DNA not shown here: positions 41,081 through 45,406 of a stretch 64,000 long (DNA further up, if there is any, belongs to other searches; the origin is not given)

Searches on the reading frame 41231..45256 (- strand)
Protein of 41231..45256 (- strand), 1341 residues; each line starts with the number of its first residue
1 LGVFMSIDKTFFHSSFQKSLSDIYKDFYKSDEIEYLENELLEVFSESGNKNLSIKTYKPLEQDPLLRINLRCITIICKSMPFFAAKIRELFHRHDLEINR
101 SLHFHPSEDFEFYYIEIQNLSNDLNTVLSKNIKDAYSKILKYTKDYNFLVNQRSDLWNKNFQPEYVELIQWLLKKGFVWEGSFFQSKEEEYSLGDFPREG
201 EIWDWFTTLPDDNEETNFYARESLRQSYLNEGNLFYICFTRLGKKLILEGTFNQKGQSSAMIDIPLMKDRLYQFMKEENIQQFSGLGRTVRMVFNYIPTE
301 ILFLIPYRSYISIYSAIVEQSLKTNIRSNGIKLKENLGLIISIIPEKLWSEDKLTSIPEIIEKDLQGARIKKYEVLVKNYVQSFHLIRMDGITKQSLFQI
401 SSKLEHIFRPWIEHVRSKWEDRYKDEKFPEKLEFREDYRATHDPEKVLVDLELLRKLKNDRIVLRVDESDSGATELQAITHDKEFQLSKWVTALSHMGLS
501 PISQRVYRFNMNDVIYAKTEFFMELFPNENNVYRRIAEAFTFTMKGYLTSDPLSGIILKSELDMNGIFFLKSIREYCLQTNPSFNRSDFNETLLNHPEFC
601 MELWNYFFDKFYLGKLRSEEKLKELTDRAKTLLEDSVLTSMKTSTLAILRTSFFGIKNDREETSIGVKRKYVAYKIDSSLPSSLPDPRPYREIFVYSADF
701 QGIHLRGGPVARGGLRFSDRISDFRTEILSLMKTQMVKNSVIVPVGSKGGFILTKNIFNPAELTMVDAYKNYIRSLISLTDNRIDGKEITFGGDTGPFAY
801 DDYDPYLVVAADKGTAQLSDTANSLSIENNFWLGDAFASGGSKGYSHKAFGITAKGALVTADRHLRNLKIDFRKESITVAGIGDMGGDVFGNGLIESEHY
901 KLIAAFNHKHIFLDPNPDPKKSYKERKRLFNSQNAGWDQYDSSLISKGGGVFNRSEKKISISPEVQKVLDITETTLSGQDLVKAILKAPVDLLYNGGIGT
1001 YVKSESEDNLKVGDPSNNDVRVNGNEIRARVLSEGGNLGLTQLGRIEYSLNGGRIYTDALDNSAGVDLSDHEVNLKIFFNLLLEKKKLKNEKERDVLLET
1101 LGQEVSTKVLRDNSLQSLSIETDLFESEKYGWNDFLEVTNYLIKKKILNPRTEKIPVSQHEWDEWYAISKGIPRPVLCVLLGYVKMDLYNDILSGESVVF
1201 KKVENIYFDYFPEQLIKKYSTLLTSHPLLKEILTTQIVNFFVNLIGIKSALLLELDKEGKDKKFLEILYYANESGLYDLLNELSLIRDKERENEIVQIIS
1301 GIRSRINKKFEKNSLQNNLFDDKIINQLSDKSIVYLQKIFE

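Call 54: search_protein_families(library=pfam, proteins=[window:41231-45256:-], max_evalue=0.001)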
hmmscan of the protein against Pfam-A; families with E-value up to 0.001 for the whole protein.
window:41231-45256:- (1341 aa): 3 families
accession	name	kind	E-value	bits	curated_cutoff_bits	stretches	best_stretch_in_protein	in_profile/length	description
PF05088.18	Bac_GDH_CD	-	3.4e-201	669.5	22.8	1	623-1121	3-495/497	Bacterial NAD-glutamate dehydrogenase, catalytic domain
PF21074.2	GDH_C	-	2.7e-17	63.4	26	1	1170-1250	2-82/339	Glutamate dehydrogenase, C-terminal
PF21078.2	GDH_HM3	-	3.7e-06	27.4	24.6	1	550-611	3-64/66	Glutamate dehydrogenase, helical motif 3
